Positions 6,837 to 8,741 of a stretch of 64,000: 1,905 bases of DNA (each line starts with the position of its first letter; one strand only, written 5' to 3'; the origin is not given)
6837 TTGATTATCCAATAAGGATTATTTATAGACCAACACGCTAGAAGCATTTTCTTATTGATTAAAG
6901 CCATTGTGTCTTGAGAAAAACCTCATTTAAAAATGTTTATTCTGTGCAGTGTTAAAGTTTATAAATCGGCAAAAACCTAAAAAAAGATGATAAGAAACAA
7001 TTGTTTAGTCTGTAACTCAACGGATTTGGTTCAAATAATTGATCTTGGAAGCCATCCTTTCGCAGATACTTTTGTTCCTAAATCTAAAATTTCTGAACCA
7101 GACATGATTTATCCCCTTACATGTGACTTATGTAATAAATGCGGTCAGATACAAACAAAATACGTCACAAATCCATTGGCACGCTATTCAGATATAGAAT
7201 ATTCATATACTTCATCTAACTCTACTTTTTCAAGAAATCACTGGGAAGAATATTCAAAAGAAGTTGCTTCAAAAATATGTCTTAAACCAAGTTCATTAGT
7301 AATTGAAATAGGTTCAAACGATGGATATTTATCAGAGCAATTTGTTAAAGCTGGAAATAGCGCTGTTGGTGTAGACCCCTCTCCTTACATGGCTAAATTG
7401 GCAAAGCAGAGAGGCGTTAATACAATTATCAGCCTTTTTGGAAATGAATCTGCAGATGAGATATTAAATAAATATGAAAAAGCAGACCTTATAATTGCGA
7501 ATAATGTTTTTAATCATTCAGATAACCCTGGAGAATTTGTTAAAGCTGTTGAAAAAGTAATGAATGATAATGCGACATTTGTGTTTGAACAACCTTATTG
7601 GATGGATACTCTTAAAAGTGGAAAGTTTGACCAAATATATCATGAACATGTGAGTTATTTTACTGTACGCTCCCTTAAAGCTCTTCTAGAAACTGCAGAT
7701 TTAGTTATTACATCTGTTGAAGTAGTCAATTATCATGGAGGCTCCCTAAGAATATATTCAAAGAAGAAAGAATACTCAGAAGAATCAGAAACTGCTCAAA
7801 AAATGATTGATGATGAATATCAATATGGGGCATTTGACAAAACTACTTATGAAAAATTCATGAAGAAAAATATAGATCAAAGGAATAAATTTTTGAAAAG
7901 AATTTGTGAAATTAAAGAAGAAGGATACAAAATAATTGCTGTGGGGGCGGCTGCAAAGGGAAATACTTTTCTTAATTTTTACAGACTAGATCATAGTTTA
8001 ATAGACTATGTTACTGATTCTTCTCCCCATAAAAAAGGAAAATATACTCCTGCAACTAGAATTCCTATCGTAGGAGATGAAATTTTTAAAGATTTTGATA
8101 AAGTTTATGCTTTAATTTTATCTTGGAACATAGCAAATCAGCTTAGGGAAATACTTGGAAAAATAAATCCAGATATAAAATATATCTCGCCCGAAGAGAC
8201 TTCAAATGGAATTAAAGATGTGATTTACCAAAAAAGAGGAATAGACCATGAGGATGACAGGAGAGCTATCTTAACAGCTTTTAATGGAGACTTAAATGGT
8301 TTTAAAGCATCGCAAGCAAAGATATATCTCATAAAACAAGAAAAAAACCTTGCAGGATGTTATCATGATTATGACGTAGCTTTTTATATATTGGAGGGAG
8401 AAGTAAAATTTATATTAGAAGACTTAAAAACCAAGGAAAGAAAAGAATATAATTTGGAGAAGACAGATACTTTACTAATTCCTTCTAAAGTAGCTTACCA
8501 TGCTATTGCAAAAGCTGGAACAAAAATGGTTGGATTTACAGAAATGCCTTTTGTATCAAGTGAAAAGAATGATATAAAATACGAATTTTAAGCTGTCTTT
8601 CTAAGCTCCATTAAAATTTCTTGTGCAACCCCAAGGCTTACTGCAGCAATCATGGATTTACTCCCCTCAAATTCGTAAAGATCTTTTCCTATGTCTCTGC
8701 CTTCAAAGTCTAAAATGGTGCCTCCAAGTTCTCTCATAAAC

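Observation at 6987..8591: Sugar C-methyltransferase fused to an FdtA-like 3,4-ketoisomerase cupin; second unfused paralog nearby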

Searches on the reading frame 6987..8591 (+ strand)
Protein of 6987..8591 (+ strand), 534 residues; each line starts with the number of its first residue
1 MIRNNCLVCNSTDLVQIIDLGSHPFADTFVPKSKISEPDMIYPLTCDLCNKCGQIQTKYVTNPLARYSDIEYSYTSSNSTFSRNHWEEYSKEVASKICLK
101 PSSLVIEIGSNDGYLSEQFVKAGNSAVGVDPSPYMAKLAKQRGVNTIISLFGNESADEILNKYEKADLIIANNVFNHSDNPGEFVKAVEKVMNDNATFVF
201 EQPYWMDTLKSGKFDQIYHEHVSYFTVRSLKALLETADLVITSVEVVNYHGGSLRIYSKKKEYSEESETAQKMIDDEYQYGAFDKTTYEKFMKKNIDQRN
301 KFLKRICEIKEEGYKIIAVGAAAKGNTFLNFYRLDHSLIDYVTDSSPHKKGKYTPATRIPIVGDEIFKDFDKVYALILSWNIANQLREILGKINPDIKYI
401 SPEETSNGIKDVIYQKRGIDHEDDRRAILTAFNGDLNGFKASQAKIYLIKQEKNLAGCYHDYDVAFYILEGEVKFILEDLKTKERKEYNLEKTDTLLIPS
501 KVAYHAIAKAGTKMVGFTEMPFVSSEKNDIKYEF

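Call 6: search_protein_families(library=pfam, proteins=[window:6987-8591:+], max_evalue=1)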
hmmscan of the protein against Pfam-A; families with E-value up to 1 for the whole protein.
window:6987-8591:+ (534 aa): 10 families
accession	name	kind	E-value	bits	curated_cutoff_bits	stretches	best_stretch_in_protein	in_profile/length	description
PF08484.17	Methyltransf_14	-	1.2e-35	123.2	23.5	1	249-389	2-144/160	C-methyltransferase C-terminal domain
PF13489.12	Methyltransf_23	-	9.9e-19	68.1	27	1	99-243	20-163/164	Methyltransferase domain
PF08421.16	Methyltransf_13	-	6.4e-13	49.1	31.3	1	6-63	1-58/62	Putative zinc binding domain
PF08241.18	Methyltransf_11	-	9e-11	42.7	21.2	1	107-200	2-95/95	Methyltransferase domain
PF08242.18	Methyltransf_12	-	1.6e-10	42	30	1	106-197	1-97/98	Methyltransferase domain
PF13847.12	Methyltransf_31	-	1.1e-07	32.1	27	1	104-220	6-125/145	Methyltransferase domain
PF13649.12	Methyltransf_25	-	4e-07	31.1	27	1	105-192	1-93/97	Methyltransferase domain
PF07883.17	Cupin_2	-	0.0052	16.9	27.2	1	459-513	15-62/70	Cupin domain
PF01208.23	URO-D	-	0.15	11.5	23.9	1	47-160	178-295/346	Uroporphyrinogen decarboxylase (URO-D)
PF01135.25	PCMT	-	0.19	11.9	20.3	1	58-142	32-117/210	Protein-L-isoaspartate(D-aspartate) O-methyltransferase (PCMT)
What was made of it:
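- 6987..8168 (+): NDP-hexose C-methyltransferase domain (residues 1-~394): Zn-ribbon (Cys6, 9, 46/49, 52), SAM domain, Methyltransf_14; catalytic motif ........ at residues 214-221. Pfam (call 6).
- On NDP-hexose C-methyltransferase (TylC3/TcaB9/NovU family): PF13489, PF08241 and PF08242 are above cutoff (call 6).
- Checked: Methyltransferase domain: Pfam gives Methyltransf_13 (residues 6-63, 49.1 bits, cutoff 31.3), class-I SAM methyltransferase domains (99-243) and Methyltransf_14 (249-389, 123.2 bits, cutoff 23.5) (call 6).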

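Call 7: search_protein_families(library=ncbifam, proteins=[window:6987-8591:+], max_evalue=1)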
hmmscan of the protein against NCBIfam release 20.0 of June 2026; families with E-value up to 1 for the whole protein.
window:6987-8591:+ (534 aa): 14 families
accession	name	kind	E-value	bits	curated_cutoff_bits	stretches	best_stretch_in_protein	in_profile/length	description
TIGR01983.1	UbiG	equivalog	1.4e-08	34.3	102.95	1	98-200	49-151/228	bifunctional 2-polyprenyl-6-hydroxyphenol methylase/3-demethylubiquinol 3-O-methyltransferase UbiG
TIGR02072.1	BioC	equivalog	1.5e-05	24.9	184.95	1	103-237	36-170/244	malonyl-ACP O-methyltransferase BioC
NF043040.1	corrin_prot_MT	hypoth_equivalog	2.1e-05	24.1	180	1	79-145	20-85/216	corrinoid protein-associated methyltransferase CpaM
TIGR04345.1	ovoA_Cterm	equivalog_domain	0.0001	21.9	170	1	155-208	124-177/242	putative 4-mercaptohistidine N1-methyltransferase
TIGR00537.1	hemK_rel_arch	hypoth_equivalog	0.00018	21.3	87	1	100-173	19-90/179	HemK2/MTQ2 family protein methyltransferase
NF045667.1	MTase_DVU1556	equivalog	0.00043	19.8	155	1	91-208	12-127/213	DVU_1556 family methyltransferase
NF000468.1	Erm37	exception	0.0012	18.9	350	1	84-142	16-73/179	23S rRNA (adenine(2058)-N(6))-methyltransferase Erm(37)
NF041537.1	ArsM_AhpD_UU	exception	0.0019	17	510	1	102-200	77-180/345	arsenite methyltransferase/AhpD domain selenoprotein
NF011527.0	PRK14968.1-1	equivalog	0.0065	16.2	242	1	98-148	29-82/192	putative methyltransferase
NF001241.0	PRK00216.1-2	equivalog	0.0072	16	327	1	67-173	17-93/231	demethylmenaquinone methyltransferase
TIGR00452.1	TIGR00452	equivalog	0.0089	14.9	275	1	102-202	118-221/316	tRNA 5-methoxyuridine(34)/uridine 5-oxyacetic acid(34) synthase CmoB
NF041675.1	sarc_dimgly_tmase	equivalog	0.011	15.7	550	1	137-220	107-189/278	sarcosine/dimethylglycine N-methyltransferase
NF008823.0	PRK11873.1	subfamily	0.03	13.8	263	1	99-193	75-174/272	arsenite methyltransferase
TIGR01934.1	MenG_MenH_UbiE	subfamily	0.037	13.3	158.35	1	68-146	6-85/223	ubiquinone/menaquinone biosynthesis methyltransferase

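Call 12: search_solved_structures(query=window:6987-8588:+, max_evalue=1, show_alignments=1)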
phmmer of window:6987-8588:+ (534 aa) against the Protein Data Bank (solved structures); distinct sequences matched with E-value up to 1: 27.
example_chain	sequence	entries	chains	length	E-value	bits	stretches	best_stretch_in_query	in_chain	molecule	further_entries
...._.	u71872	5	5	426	7.9e-57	196.2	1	5-394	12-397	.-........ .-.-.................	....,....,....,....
5t6b_A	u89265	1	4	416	4.6e-50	173.9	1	5-386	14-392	Sugar 3-C-methyl transferase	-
5t64_A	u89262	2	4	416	2.2e-49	171.6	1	5-386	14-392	Sugar 3-C-methyl transferase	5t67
3ndi_A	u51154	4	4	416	3.6e-45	157.7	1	6-386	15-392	Methyltransferase | TcaB9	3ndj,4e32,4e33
4e2y_A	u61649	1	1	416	9.5e-45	156.3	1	6-386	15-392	TcaB9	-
4e31_A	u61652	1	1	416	1.1e-44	156.2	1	6-386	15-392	TcaB9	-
4e2x_A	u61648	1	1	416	1.3e-44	155.9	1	6-386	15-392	TcaB9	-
4e2w_A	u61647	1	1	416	3.1e-44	154.7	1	6-386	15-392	TcaB9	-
4e2z_A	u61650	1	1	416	3.4e-44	154.5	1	6-386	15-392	TcaB9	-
4e30_A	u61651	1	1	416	8e-44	153.3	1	6-386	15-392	TcaB9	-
3l8d_A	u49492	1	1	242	0.0002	23.3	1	97-194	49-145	Methyltransferase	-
1vlm_A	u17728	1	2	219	0.0081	18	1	86-239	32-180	SAM-dependent methyltransferase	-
3hnr_A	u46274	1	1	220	0.039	15.8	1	87-207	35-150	probable methyltransferase BT9727_4108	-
3fxd_A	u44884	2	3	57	0.059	15.2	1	263-307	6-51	Protein IcmQ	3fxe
7zgt_A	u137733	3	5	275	0.11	14.3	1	105-201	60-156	Methyltransferase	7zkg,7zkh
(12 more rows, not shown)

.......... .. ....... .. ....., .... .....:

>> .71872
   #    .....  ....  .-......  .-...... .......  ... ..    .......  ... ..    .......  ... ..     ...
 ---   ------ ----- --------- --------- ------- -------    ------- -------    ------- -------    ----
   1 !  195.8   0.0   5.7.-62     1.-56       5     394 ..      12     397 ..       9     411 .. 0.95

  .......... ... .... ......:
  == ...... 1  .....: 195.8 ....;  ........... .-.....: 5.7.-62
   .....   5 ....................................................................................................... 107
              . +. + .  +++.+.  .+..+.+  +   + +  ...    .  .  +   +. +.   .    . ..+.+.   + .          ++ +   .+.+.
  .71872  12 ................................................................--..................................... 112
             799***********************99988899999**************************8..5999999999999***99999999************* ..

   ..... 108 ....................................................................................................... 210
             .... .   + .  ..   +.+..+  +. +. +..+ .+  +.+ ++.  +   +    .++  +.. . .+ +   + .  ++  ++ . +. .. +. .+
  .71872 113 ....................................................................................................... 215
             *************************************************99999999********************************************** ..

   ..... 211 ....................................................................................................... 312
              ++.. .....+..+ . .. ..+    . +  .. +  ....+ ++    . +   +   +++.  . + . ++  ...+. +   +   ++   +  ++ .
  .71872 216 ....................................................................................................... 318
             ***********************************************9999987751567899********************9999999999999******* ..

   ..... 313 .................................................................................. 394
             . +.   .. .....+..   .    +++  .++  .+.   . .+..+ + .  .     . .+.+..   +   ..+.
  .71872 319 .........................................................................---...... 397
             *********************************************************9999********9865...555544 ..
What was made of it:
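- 6987..8168 (+): PDB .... aligns over residues 5-394 at 7.9e-57 (call 12).
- Checked: The best solved relatives are sugar 3-C-methyltransferases: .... at 7.9e-57, KijD1-type 5t6b at 4.6e-50 and TcaB9 3ndi at 3.6e-45 (call 12).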

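Call 17: find_encoding_contigs(protein=window:6987-8588:+, flank=6000, max_places=5)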
Protein window:6987-8588:+ (534 aa): 16 contigs read that carry it; 5 places shown.
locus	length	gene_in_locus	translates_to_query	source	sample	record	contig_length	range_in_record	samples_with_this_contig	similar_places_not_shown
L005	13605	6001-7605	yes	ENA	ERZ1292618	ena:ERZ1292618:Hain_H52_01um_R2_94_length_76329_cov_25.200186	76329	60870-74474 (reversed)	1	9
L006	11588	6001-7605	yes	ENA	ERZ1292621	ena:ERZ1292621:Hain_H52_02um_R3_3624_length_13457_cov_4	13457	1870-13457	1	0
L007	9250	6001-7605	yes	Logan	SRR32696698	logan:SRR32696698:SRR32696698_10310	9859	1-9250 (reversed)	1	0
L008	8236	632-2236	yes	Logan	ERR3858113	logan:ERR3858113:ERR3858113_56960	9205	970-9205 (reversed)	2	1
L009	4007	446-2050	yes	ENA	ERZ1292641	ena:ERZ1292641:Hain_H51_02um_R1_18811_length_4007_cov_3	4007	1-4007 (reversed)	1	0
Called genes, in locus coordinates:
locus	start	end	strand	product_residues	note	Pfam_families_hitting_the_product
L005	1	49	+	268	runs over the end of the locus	PF10111:Glyco_tranf_2_2 (faint), PF00535:Glycos_transf_2, PF13641:Glyco_tranf_2_3, PF13632:Glyco_trans_2_3 (faint)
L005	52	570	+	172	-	PF08241:Methyltransf_11 (weak)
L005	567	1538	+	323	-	PF00535:Glycos_transf_2, PF10111:Glyco_tranf_2_2 (weak)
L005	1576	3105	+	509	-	PF01943:Polysacc_synt, PF13440:Polysacc_synt_3, PF03023:MurJ (weak), PF01554:MatE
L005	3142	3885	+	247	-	PF01370:Epimerase, PF04321:RmlD_sub_bind, PF16363:GDP_Man_Dehyd, PF02719:Polysacc_synt_2, PF07993:NAD_binding_4 (weak)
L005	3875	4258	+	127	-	-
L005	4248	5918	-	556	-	PF13524:Glyco_trans_1_2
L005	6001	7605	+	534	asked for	PF08421:Methyltransf_13, PF13489:Methyltransf_23, PF13847:Methyltransf_31, PF08241:Methyltransf_11, PF08242:Methyltransf_12, PF13649:Methyltransf_25 (weak), PF08484:Methyltransf_14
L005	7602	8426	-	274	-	PF00459:Inositol_P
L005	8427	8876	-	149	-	PF00293:NUDIX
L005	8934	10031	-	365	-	PF01370:Epimerase, PF02719:Polysacc_synt_2, PF04321:RmlD_sub_bind, PF16363:GDP_Man_Dehyd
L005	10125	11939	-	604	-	PF02366:PMT, PF13231:PMT_2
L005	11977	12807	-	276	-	PF01073:3Beta_HSD (weak), PF01370:Epimerase, PF02719:Polysacc_synt_2 (faint), PF04321:RmlD_sub_bind, PF16363:GDP_Man_Dehyd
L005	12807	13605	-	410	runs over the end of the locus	PF08421:Methyltransf_13, PF13489:Methyltransf_23, PF08241:Methyltransf_11 (weak), PF08242:Methyltransf_12, PF13649:Methyltransf_25 (weak), PF08484:Methyltransf_14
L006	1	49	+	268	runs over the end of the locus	PF10111:Glyco_tranf_2_2 (faint), PF00535:Glycos_transf_2, PF13641:Glyco_tranf_2_3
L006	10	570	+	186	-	PF08241:Methyltransf_11 (faint)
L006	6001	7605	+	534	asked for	PF08421:Methyltransf_13, PF13489:Methyltransf_23, PF13847:Methyltransf_31, PF08241:Methyltransf_11, PF08242:Methyltransf_12, PF13649:Methyltransf_25 (weak), PF08484:Methyltransf_14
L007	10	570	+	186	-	PF08241:Methyltransf_11 (faint)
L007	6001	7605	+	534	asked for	PF08421:Methyltransf_13, PF13489:Methyltransf_23, PF13847:Methyltransf_31, PF08241:Methyltransf_11, PF08242:Methyltransf_12, PF13649:Methyltransf_25 (weak), PF08484:Methyltransf_14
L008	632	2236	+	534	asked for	PF08421:Methyltransf_13, PF13489:Methyltransf_23, PF13847:Methyltransf_31, PF08241:Methyltransf_11, PF08242:Methyltransf_12, PF13649:Methyltransf_25 (weak), PF08484:Methyltransf_14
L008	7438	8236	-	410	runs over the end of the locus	PF08421:Methyltransf_13, PF13489:Methyltransf_23, PF08241:Methyltransf_11 (weak), PF08242:Methyltransf_12, PF13649:Methyltransf_25 (weak), PF08484:Methyltransf_14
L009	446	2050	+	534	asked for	PF08421:Methyltransf_13, PF13489:Methyltransf_23, PF13847:Methyltransf_31, PF08241:Methyltransf_11, PF08242:Methyltransf_12, PF13649:Methyltransf_25 (weak), PF08484:Methyltransf_14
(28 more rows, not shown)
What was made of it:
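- Checked: The identical 534-aa protein is called on 16 contigs, and the five places shown come from five different samples (ENA ERZ1292618, ERZ1292621, ERZ1292641; Logan SRR32696698, ERR3858113) (call 17).
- The fusion is reproducible across 16 contigs: call 17. The identical 534-aa product was called on 16 contigs; the five places shown come from separate assemblies of different samples (call 17).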
